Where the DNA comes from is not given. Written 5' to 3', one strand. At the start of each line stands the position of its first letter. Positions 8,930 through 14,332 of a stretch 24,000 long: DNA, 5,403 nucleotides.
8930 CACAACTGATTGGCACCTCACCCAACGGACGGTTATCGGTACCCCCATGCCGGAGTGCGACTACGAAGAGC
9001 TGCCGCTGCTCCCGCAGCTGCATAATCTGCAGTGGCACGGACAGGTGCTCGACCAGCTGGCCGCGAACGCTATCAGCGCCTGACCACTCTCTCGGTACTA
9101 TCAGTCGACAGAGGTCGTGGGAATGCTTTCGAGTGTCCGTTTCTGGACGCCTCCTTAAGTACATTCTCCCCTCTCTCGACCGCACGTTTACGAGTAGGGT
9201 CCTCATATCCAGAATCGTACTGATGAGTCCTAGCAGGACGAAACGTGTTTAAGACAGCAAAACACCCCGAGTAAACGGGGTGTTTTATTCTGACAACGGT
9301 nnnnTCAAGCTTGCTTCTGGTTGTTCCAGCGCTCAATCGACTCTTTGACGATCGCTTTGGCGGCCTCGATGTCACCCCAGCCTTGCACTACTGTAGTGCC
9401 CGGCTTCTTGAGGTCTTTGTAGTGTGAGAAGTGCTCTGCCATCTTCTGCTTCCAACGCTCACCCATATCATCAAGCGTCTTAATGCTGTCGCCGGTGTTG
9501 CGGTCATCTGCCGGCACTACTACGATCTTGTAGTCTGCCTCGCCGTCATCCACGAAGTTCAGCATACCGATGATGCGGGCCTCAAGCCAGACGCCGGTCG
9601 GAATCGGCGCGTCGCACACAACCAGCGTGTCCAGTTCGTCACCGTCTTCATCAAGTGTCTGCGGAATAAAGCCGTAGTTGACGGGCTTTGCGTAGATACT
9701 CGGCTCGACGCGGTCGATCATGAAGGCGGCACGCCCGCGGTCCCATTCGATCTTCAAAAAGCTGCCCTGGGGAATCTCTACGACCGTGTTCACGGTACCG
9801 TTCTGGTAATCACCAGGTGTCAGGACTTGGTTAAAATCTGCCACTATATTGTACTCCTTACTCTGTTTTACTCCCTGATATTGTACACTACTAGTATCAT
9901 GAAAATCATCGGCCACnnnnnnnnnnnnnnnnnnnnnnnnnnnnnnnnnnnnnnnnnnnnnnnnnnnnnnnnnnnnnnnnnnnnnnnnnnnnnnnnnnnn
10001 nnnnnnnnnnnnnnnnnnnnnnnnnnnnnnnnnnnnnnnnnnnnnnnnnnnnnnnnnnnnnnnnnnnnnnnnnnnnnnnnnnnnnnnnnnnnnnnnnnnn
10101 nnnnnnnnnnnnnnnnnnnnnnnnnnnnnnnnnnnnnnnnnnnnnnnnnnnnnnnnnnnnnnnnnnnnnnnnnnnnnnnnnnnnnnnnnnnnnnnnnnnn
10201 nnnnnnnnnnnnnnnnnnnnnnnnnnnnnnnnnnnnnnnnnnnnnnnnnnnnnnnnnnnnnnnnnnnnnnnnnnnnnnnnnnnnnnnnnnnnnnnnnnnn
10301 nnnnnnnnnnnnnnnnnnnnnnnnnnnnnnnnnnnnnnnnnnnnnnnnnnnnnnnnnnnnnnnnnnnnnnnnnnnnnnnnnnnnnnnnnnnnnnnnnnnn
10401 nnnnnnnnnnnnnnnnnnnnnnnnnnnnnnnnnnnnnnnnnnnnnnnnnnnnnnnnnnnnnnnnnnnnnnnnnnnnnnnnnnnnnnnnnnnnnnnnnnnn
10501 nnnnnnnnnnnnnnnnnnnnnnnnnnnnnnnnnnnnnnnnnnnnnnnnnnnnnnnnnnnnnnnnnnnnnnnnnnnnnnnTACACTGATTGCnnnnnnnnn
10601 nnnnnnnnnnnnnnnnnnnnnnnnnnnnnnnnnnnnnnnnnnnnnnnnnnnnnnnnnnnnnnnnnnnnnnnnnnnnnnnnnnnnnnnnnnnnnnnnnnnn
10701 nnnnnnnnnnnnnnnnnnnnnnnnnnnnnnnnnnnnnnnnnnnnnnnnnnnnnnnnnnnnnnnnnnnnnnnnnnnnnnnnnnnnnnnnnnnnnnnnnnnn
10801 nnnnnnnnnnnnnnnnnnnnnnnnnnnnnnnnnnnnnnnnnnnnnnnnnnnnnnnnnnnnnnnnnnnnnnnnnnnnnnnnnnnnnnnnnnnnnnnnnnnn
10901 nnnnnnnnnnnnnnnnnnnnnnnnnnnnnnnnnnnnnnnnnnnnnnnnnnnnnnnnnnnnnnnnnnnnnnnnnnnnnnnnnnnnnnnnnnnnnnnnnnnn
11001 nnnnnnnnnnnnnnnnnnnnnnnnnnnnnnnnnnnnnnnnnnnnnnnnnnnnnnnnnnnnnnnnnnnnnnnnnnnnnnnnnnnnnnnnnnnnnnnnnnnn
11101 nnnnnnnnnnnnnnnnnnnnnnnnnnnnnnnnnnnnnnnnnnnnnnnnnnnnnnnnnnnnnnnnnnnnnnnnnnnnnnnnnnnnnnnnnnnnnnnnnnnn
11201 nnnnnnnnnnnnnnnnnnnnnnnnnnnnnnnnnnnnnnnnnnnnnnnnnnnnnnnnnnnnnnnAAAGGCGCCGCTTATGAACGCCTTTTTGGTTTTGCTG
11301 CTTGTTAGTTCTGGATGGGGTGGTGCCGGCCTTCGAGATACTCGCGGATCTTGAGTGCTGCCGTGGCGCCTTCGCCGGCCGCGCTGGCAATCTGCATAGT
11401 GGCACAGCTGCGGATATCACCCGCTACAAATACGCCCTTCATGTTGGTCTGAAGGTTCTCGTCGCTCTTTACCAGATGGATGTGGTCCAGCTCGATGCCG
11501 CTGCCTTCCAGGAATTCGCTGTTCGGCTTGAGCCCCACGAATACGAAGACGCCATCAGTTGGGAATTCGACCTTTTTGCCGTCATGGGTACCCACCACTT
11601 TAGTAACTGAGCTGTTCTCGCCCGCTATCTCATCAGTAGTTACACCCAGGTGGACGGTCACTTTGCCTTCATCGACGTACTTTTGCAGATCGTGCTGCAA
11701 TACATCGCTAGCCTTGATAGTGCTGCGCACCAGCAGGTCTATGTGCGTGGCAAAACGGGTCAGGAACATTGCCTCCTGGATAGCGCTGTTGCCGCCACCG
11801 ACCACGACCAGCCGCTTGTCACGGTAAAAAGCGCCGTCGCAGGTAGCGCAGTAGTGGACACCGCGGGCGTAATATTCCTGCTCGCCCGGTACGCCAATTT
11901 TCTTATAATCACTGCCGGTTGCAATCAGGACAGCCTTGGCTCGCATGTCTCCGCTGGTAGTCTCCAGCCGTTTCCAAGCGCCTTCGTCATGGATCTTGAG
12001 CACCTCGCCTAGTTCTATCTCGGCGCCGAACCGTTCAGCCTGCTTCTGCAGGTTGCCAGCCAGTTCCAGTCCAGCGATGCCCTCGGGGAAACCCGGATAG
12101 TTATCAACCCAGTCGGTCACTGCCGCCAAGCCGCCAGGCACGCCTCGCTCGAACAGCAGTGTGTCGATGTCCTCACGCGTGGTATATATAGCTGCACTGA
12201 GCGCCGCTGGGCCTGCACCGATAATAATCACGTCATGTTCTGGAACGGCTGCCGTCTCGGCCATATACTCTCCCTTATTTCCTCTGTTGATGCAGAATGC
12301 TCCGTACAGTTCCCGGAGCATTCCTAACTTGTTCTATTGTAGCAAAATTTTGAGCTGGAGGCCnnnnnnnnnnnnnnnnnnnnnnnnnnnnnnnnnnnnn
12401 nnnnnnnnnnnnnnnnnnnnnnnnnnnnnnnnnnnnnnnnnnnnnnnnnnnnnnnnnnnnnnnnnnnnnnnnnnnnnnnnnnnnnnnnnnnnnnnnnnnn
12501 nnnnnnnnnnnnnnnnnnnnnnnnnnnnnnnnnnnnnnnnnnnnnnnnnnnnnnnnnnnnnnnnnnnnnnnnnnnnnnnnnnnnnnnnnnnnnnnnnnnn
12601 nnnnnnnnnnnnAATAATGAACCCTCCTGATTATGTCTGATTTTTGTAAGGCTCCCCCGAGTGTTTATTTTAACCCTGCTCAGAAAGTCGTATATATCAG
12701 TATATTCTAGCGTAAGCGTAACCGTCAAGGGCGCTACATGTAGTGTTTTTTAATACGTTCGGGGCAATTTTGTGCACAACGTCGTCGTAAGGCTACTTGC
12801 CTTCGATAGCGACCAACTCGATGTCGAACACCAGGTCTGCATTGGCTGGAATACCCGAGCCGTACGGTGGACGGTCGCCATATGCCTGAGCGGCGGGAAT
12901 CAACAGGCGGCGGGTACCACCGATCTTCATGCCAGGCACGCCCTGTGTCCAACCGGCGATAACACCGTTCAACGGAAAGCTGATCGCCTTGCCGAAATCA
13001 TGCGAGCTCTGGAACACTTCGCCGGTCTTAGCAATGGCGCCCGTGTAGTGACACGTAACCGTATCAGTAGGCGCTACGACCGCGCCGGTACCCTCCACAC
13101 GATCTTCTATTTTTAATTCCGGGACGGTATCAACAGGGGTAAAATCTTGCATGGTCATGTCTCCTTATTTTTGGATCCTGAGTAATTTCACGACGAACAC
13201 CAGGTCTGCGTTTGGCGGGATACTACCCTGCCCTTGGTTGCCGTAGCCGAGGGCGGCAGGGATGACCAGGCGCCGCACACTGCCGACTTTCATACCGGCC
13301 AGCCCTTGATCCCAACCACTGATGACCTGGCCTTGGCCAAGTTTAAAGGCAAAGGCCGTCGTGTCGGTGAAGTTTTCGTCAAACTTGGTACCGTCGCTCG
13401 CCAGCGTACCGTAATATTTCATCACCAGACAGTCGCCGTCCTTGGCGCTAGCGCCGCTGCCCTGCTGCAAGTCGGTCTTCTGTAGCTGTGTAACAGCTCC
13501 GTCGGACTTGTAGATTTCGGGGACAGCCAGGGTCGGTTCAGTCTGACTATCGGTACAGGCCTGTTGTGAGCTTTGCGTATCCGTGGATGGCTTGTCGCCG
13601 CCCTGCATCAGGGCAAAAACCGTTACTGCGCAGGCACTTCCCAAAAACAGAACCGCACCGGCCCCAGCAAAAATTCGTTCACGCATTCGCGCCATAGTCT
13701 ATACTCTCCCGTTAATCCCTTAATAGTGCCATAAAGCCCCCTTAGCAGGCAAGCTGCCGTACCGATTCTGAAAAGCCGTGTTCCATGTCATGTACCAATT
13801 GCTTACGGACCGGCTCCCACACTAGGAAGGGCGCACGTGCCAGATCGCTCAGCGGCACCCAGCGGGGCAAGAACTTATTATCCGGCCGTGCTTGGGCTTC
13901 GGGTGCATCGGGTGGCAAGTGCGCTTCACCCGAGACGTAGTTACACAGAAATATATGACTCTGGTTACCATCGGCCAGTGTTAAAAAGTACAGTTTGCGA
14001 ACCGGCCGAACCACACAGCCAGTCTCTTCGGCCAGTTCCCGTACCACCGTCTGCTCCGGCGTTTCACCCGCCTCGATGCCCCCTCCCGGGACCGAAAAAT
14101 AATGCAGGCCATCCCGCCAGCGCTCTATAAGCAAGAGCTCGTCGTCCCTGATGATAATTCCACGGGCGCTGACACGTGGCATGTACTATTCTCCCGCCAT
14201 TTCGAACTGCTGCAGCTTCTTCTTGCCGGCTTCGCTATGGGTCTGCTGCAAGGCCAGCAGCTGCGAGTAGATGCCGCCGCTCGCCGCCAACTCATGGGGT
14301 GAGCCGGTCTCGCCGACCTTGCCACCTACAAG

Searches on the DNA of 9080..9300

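Call 43: search_rna_families(source=window, start=9080, end=9300, threshold=evalue, max_evalue=10, show_alignments=3)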
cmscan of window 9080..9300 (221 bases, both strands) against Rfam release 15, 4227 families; matches with E-value up to 10: 9.
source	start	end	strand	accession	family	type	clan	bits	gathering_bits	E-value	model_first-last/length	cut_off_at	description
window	9237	9289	-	RF01770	rimP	Cis-reg; leader;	-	24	47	0.052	29-102/102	no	Gammaprotebacteria rimP leader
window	9212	9249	+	RF00008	Hammerhead_3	Gene; ribozyme;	CL00010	21.2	48.5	0.024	1-54/54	no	Hammerhead ribozyme (type III)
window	9227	9300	+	RF01770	rimP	Cis-reg; leader;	-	20.7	47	0.26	1-75/102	3'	Gammaprotebacteria rimP leader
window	9251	9300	-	RF01772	rnk_pseudo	Cis-reg; leader;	-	20.6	55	0.19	55-108/108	5'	Pseudomonas rnk leader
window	9241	9300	-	RF02621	BSnc120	Gene; sRNA;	-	17.8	114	0.15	28-88/88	5'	Brucella sRNA 120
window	9261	9292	-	RF00195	RsmY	Gene; sRNA;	CL00106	17.7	57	0.019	90-121/121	no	RsmY RNA family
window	9219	9285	+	RF03152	RAGATH-1-hammerhead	Gene; ribozyme;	-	14.8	56.3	4.6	30-73/77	no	RAGATH-1 hammerhead ribozyme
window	9251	9291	+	RF02435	SpF41_sRNA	Gene; sRNA;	-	14.8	52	7.2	1-105/105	no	Streptococcus sRNA SpF41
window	9253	9300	-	RF02079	STnc180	Gene; sRNA;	-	12.2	50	3.6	161-208/208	5'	Enterobacterial sRNA STnc180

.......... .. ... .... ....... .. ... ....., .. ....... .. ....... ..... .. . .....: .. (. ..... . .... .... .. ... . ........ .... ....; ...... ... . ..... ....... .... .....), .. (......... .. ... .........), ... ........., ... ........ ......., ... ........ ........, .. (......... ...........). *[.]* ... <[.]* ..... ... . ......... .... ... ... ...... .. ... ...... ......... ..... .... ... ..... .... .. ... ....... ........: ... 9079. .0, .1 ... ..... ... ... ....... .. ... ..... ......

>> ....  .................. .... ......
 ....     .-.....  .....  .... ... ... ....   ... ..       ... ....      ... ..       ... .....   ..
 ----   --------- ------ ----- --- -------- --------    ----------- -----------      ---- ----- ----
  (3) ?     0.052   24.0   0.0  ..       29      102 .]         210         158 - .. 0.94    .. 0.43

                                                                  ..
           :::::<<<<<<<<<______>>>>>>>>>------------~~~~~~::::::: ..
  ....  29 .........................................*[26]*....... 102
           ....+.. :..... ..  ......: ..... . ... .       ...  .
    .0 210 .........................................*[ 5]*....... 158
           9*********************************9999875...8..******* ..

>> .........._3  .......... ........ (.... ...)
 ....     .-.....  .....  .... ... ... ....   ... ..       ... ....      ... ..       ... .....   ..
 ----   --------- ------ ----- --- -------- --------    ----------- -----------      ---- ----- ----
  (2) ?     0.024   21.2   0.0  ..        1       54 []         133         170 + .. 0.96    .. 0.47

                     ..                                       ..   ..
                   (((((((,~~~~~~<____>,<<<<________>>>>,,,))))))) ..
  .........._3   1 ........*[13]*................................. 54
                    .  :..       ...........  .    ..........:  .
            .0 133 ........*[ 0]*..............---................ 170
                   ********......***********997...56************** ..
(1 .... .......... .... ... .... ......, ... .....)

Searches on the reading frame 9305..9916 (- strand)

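Call 12: search_protein_families(library=pfam, proteins=[window:9305-9916:-], max_evalue=0.01)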
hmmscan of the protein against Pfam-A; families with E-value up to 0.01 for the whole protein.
window:9305-9916:- (203 aa): 2 families
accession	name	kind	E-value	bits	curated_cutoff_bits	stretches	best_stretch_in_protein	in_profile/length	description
PF00719.24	Pyrophosphatase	-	2.2e-45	154.7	23.5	1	45-198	2-153/153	Inorganic pyrophosphatase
PF18823.6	InPase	-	0.0018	18.5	26.8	0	79-100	47-68/135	Inorganic Pyrophosphatase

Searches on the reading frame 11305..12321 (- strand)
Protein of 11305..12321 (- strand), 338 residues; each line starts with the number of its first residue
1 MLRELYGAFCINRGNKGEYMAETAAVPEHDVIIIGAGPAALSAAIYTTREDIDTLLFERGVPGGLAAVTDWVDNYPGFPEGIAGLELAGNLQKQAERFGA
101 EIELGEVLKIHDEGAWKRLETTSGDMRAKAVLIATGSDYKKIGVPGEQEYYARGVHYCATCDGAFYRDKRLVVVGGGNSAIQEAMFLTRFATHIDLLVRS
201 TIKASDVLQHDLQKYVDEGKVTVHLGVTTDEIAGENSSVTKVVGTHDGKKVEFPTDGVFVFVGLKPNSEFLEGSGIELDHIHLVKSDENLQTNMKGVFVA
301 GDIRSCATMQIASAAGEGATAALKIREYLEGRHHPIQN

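Call 48: search_protein_families(library=pfam, proteins=[window:11305-12321:-], max_evalue=0.001)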
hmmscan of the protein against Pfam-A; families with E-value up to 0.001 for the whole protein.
window:11305-12321:- (338 aa): 11 families
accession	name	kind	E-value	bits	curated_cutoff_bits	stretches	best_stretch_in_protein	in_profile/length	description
PF07992.20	Pyr_redox_2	-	1.4e-48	166.3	26.1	1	29-318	1-291/291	Pyridine nucleotide-disulphide oxidoreductase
PF13738.12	Pyr_redox_3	-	6.7e-29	101.5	30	1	84-301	80-305/305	Pyridine nucleotide-disulphide oxidoreductase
PF00070.33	Pyr_redox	-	9.4e-10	39.3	22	1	170-244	1-79/82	Pyridine nucleotide-disulphide oxidoreductase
PF01266.30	DAO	-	7.5e-08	32.7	27.9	0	86-142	150-209/353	FAD dependent oxidoreductase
PF01946.23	Thi4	-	7e-07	29.1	26.2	1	18-63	7-54/235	Thi4 family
PF01134.28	GIDA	-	3.2e-05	23.6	22.1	0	30-57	1-28/391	Glucose inhibited division protein A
PF03486.20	HI0933_like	-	4.9e-05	23.3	50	0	29-60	1-32/244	HI0933-like protein Rossmann domain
PF13450.12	NAD_binding_8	-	6e-05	23.7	21.9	1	33-67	1-36/68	NAD(P)-binding Rossmann-like domain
PF13434.12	Lys_Orn_oxgnase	-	9.6e-05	22.1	21.3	0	29-59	3-34/339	L-lysine 6-monooxygenase/L-ornithine 5-monooxygenase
PF12831.13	FAD_oxidored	-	0.00032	20.5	27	1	30-66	1-38/416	FAD dependent oxidoreductase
PF00890.30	FAD_binding_2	-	0.00052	19.8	20.4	1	30-64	1-35/414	FAD binding domain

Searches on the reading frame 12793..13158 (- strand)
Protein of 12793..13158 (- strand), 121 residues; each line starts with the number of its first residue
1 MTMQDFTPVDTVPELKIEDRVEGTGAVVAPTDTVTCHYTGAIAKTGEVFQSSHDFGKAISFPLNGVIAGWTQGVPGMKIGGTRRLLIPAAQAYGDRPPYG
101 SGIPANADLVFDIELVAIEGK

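Call 48: search_protein_families(library=pfam, proteins=[window:12793-13158:-], max_evalue=0.001)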
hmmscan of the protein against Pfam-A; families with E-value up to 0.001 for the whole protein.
window:12793-13158:- (121 aa): 1 family
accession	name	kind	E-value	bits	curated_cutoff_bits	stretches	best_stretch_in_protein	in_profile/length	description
PF00254.34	FKBP_C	-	2.1e-25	89.3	21.1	1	28-116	5-94/94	FKBP-type peptidyl-prolyl cis-trans isomerase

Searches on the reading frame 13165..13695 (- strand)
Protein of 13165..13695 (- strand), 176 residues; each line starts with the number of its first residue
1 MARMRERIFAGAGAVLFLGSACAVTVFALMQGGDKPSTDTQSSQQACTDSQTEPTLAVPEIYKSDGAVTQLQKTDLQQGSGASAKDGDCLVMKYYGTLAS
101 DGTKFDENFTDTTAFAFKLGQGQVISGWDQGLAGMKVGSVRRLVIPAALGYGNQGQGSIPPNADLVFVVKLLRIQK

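Call 48: search_protein_families(library=pfam, proteins=[window:13165-13695:-], max_evalue=0.001)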
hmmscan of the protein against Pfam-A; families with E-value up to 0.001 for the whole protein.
window:13165-13695:- (176 aa): 1 family
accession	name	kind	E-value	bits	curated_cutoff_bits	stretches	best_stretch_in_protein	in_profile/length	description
PF00254.34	FKBP_C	-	2.8e-30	104.9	21.1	1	83-172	3-94/94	FKBP-type peptidyl-prolyl cis-trans isomerase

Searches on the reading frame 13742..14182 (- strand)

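Call 48: search_protein_families(library=pfam, proteins=[window:13742-14182:-], max_evalue=0.001)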
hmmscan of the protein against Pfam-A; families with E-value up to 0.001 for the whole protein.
window:13742-14182:- (146 aa): 1 family
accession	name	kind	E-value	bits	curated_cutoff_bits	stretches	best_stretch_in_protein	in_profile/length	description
PF00293.34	NUDIX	-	9.6e-20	71.4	21.1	1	4-118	3-122/134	NUDIX domain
